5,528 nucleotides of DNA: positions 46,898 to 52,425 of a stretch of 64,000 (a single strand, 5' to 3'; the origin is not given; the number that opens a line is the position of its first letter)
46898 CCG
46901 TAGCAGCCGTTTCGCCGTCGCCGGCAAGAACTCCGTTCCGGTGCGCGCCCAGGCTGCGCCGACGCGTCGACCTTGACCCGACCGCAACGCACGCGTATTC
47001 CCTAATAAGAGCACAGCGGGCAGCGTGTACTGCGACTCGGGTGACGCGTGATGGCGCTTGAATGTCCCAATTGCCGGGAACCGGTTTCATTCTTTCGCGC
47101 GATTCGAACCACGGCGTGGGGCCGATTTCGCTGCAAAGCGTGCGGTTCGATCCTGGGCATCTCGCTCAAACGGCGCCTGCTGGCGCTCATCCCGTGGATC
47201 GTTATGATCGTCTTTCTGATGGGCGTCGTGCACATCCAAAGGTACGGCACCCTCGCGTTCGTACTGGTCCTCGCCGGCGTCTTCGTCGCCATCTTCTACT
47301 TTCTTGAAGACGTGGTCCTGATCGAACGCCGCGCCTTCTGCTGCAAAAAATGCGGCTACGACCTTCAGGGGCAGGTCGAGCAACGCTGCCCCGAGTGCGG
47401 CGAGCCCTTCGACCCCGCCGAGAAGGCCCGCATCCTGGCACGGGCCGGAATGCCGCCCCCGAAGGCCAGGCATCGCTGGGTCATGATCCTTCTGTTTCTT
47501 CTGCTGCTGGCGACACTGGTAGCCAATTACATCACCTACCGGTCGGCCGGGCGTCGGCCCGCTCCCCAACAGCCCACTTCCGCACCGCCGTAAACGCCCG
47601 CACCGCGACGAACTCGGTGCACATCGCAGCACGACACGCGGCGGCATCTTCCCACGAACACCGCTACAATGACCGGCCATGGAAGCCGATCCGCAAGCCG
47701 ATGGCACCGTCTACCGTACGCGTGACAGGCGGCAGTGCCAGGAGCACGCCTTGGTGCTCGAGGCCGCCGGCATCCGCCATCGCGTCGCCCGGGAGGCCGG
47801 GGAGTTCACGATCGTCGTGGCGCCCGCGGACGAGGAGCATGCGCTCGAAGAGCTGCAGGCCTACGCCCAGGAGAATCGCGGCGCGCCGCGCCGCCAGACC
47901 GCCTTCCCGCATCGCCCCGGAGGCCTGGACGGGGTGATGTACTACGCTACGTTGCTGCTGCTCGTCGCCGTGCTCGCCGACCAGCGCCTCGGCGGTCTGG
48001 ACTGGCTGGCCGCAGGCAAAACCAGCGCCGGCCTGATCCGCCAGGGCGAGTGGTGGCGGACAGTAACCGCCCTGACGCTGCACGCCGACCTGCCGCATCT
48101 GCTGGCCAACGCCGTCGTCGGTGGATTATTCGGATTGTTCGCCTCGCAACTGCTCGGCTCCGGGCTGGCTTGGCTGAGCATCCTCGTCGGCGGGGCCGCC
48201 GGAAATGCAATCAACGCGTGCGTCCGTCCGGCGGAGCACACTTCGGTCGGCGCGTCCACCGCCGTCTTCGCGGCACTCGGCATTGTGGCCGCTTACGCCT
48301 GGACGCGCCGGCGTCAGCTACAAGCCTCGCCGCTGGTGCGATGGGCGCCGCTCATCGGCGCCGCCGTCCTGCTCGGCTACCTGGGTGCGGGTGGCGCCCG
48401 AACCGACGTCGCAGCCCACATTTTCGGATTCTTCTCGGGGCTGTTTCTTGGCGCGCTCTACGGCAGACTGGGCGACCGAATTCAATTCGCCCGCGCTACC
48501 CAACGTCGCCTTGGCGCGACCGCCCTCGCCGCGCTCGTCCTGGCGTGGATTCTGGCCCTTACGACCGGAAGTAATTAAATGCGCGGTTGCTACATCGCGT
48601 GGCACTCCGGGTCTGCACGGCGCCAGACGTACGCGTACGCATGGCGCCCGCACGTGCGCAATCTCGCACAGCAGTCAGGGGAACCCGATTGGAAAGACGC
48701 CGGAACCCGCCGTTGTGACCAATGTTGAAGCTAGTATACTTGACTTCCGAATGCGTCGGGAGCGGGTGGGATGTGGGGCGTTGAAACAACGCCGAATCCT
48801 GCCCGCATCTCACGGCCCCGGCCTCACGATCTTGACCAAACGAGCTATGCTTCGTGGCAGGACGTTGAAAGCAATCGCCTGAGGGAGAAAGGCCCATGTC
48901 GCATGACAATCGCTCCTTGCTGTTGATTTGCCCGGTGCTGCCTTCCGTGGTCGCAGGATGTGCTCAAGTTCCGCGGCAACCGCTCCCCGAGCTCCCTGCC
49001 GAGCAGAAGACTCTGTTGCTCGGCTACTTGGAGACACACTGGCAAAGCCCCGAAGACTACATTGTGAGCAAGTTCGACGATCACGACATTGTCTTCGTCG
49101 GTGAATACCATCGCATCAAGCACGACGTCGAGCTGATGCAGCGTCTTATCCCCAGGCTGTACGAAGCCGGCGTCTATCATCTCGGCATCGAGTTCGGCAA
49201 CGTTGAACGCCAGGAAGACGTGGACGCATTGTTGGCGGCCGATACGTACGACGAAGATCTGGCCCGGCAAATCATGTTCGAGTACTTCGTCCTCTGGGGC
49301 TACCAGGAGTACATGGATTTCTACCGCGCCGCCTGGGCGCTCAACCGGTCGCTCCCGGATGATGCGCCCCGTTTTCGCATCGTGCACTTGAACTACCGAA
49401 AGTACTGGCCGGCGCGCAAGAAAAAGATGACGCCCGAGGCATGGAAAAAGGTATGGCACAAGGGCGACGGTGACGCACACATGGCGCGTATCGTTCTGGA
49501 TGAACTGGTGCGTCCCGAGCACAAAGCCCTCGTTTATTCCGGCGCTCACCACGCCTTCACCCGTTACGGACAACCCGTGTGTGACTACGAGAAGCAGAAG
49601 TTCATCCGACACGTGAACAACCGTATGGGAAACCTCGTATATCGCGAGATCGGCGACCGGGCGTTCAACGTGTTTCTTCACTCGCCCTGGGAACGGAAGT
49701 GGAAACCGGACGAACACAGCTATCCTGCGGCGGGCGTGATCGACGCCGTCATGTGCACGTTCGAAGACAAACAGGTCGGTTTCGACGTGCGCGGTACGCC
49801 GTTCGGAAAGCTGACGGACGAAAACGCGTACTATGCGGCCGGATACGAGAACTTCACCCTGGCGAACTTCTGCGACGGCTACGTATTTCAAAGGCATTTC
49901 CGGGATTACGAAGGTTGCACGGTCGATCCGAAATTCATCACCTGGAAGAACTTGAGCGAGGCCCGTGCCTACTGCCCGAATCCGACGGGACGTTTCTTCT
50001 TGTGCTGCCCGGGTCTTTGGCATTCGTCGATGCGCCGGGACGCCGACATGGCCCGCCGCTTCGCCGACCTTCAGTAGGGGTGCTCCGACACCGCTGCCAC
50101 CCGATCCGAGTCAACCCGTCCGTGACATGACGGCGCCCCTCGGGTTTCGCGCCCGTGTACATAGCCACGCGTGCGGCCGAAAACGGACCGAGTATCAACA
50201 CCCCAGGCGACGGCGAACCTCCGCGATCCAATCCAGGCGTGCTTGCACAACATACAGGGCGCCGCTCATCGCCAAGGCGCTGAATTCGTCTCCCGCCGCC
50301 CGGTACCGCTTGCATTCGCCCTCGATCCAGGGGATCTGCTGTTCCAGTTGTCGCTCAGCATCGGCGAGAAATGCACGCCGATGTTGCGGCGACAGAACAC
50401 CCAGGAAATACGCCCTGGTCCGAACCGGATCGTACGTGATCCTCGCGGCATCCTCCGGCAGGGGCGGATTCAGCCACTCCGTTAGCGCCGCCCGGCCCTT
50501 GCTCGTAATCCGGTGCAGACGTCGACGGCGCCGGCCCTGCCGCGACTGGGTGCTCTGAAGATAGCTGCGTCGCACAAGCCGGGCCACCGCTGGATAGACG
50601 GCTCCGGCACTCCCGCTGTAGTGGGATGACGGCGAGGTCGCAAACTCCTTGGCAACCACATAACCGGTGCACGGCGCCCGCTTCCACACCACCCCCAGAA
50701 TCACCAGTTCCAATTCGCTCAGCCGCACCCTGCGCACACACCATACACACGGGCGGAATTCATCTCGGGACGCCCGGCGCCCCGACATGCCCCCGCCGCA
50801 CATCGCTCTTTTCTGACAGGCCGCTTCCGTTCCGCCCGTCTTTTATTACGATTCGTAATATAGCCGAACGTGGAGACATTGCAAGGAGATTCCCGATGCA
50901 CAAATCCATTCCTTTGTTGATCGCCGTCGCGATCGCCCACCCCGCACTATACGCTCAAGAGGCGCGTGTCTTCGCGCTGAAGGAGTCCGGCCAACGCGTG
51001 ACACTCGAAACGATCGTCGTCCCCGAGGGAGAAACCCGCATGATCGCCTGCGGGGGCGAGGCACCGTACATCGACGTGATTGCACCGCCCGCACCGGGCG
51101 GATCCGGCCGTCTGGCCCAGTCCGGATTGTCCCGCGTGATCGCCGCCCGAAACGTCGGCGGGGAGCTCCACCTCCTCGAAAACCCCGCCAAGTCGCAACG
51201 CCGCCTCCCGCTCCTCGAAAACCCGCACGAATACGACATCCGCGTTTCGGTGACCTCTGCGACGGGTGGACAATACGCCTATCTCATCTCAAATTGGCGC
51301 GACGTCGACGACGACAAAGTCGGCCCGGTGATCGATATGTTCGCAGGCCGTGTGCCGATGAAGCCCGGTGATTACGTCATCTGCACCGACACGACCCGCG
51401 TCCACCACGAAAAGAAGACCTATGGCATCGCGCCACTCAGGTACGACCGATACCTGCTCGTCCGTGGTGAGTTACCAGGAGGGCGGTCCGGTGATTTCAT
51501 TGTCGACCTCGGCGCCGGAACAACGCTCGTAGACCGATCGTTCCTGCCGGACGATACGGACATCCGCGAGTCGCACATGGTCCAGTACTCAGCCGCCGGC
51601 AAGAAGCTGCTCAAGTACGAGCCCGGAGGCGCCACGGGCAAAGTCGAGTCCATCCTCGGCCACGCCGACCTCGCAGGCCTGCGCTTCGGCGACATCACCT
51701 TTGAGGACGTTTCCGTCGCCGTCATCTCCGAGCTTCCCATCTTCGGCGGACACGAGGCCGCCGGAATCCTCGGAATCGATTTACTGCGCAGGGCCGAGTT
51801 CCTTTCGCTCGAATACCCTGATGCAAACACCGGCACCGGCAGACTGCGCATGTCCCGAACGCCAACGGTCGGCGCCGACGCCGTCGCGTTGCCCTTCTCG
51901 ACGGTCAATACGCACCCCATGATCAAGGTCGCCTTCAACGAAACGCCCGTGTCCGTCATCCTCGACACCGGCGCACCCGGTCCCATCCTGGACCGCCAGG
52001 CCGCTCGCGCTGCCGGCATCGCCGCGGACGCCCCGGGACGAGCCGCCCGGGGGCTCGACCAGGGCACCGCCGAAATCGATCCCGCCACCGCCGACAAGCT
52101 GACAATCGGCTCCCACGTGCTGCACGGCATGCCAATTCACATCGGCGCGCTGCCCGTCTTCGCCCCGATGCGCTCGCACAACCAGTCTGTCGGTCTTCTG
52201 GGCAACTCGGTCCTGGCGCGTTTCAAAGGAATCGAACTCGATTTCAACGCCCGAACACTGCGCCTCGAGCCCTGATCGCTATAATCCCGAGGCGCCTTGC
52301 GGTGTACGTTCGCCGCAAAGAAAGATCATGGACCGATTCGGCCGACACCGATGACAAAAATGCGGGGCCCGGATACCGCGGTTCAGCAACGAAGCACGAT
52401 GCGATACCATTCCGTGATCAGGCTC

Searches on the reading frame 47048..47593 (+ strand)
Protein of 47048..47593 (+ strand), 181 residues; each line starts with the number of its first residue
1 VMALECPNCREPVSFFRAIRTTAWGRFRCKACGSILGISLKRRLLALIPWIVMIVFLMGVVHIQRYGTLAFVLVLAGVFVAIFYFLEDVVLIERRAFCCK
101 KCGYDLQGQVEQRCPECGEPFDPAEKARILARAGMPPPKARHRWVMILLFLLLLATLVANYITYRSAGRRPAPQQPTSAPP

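Call 68: search_protein_families(library=pfam, proteins=[window:47048-47593:+], max_evalue=0.001)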
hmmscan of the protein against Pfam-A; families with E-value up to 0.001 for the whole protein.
window:47048-47593:+ (181 aa): 4 families
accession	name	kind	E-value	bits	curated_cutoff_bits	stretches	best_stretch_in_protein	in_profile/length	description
PF13248.11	Zn_ribbon_3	-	1.7e-05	24.5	27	0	111-122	2-13/26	zinc-ribbon domain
PF12773.13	DZR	-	3.1e-05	24.5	27.3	1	93-125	9-38/45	Double zinc ribbon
PF08271.17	Zn_Ribbon_TF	-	0.00029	20.7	29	0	5-37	2-30/43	TFIIB zinc-binding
PF12760.12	Zn_ribbon_IS1595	-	0.00041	20.7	25.4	0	5-33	20-44/46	Transposase zinc-ribbon domain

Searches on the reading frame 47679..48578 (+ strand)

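Call 68: search_protein_families(library=pfam, proteins=[window:47679-48578:+], max_evalue=0.001)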
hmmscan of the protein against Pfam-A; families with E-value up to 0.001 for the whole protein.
window:47679-48578:+ (299 aa): 1 family
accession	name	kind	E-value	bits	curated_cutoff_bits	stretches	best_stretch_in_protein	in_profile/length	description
PF01694.28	Rhomboid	-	2.6e-21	76.7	22.6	1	123-262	2-141/143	Rhomboid domain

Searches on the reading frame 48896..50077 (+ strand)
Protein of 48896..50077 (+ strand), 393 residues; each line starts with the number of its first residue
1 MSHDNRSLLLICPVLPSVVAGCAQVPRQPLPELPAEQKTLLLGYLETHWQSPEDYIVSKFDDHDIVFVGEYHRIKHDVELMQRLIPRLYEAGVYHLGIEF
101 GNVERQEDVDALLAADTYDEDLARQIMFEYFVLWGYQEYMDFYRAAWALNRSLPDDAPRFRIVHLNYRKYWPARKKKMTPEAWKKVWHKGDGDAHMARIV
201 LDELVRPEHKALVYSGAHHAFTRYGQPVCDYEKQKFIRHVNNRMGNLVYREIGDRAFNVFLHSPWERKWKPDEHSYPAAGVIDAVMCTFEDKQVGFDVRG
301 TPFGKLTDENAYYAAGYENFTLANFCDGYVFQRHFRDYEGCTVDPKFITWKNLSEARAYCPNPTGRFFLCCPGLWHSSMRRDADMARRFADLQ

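Call 68: search_protein_families(library=pfam, proteins=[window:48896-50077:+], max_evalue=0.001)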
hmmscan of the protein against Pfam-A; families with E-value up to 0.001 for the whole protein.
window:48896-50077:+ (393 aa): 1 family
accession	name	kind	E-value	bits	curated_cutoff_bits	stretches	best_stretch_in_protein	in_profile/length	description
PF04187.18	Cofac_haem_bdg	-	1.2e-10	42.2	27.7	1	57-146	2-93/213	Haem-binding uptake, Tiki superfamily, ChaN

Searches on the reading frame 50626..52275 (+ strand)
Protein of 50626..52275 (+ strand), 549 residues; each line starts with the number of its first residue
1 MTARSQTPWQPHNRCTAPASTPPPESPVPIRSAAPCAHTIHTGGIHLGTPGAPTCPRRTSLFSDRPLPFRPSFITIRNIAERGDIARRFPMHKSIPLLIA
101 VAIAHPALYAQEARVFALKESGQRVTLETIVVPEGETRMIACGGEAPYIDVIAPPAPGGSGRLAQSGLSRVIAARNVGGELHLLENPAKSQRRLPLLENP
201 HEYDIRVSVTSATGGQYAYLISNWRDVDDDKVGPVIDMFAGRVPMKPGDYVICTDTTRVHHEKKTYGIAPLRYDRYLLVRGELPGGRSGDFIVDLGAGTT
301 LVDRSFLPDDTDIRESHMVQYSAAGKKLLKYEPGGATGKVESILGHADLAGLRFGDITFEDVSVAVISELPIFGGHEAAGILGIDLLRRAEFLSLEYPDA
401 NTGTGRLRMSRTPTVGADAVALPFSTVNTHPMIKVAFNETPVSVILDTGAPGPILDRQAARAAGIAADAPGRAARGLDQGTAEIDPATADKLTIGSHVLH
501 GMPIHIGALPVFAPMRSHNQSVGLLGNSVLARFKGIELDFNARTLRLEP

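Call 27: search_protein_families(library=pfam, proteins=[window:50626-52275:+], max_evalue=0.01)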
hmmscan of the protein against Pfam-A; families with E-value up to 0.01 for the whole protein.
window:50626-52275:+ (549 aa): 2 families
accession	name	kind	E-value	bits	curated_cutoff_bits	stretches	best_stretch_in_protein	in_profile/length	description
PF13650.11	Asp_protease_2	-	6.1e-17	62.5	24.3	2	433-528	1-89/90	Aspartyl protease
PF13975.11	gag-asp_proteas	-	4.6e-13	50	28.2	1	433-532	1-92/92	gag-polyprotein putative aspartyl protease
